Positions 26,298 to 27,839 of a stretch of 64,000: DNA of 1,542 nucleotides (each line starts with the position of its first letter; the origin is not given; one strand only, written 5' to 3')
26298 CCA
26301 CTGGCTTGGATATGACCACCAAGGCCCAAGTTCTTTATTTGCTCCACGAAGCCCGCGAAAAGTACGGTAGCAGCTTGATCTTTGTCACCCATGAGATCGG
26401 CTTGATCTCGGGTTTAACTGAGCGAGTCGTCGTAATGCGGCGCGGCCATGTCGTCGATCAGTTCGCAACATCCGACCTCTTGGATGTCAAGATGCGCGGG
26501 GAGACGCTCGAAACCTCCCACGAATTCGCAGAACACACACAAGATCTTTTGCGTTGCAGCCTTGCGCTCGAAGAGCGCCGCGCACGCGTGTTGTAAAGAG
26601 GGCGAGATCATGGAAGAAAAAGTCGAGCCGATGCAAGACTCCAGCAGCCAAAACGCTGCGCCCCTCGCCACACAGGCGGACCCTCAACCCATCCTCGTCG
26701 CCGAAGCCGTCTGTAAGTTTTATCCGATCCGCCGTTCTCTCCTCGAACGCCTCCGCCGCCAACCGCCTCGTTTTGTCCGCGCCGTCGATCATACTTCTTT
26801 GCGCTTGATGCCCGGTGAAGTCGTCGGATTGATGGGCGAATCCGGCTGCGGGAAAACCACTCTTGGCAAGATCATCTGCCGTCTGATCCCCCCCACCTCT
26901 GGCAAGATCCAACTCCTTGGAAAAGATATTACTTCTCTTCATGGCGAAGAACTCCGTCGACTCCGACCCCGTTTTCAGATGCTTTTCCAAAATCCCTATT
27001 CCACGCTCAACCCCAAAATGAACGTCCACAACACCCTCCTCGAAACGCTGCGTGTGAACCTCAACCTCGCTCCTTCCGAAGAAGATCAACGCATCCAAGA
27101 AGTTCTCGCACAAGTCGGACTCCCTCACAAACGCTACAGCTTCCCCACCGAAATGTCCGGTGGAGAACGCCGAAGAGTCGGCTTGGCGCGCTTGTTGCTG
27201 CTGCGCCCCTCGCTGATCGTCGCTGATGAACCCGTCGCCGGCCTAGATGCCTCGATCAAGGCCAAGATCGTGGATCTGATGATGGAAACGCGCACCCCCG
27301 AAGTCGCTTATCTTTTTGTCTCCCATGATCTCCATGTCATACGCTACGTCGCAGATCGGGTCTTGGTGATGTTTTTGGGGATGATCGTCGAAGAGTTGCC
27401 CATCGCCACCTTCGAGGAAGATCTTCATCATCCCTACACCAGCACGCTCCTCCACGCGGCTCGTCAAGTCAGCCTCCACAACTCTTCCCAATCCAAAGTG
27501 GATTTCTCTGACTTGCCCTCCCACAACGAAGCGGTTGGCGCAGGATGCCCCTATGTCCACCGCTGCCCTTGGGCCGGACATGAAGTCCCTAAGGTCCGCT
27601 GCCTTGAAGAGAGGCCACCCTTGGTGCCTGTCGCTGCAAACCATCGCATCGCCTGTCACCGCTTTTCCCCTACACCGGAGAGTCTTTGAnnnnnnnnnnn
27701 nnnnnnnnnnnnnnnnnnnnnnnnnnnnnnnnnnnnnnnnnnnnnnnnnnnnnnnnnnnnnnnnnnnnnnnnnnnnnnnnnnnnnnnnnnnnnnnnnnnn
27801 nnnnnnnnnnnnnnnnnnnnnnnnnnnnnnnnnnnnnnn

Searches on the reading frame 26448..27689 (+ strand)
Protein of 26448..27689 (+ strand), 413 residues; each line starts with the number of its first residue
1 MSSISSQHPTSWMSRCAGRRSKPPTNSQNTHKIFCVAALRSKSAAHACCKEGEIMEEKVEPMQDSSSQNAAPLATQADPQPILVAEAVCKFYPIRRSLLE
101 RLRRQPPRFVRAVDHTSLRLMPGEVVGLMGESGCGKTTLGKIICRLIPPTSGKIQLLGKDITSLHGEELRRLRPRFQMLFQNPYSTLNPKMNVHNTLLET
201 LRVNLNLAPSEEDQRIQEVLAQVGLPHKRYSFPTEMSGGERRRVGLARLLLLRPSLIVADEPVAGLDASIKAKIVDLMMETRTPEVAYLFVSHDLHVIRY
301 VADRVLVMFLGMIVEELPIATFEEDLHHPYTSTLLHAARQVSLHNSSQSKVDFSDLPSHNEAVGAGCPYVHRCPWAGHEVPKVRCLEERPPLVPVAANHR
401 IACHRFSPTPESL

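Call 15: search_protein_families(library=pfam, proteins=[window:26448-27689:+], max_evalue=0.001)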
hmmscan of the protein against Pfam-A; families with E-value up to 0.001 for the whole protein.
window:26448-27689:+ (413 aa): 3 families
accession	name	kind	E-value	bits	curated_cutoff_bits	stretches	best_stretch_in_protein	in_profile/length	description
PF00005.33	ABC_tran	-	3.1e-34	118.9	25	1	114-264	2-137/137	ABC transporter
PF08352.17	oligo_HPY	-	4.1e-07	30.7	27.1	1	314-377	1-62/65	Oligopeptide/dipeptide transporter, C-terminal region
PF13304.12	AAA_21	-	0.00036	21.1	27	0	233-298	235-303/304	AAA domain, putative AbiEii toxin, Type IV TA system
